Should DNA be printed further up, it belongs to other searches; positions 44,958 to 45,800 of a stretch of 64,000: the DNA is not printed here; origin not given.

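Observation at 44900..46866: Secreted chorismate mutase translationally coupled to a cytochrome P450, a rare gene type in Enterobacterales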

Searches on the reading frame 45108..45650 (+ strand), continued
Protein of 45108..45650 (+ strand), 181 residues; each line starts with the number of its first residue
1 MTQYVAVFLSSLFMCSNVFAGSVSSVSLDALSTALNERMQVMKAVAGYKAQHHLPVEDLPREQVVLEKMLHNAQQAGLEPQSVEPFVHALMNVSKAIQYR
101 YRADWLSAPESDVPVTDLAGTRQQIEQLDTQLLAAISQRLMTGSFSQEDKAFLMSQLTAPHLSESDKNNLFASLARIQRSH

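Call 78: find_encoding_contigs(protein=P0162, flank=3000, max_places=1)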
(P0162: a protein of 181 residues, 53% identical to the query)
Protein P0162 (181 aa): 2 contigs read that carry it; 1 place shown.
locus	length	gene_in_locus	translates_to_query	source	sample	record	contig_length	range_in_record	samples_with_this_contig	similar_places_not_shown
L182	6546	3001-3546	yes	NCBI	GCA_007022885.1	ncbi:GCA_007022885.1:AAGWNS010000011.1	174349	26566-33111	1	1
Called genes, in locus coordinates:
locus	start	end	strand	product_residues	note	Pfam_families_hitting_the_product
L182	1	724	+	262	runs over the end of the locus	PF01909:NTP_transf_2 (weak), PF18765:Polbeta (weak), PF13427:AadA_C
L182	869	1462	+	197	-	PF00196:GerE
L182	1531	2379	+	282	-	PF00376:MerR, PF13411:MerR_1, PF22270:MlrA_helical, PF22267:MlrA_C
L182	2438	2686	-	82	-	PF10798:YmgB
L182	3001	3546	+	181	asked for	PF01817:CM_2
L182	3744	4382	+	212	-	PF01810:LysE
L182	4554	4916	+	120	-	PF09313:TehB-like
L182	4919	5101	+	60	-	PF08956:DUF1869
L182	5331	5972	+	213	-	-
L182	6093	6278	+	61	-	-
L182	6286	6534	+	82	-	PF04226:Transgly_assoc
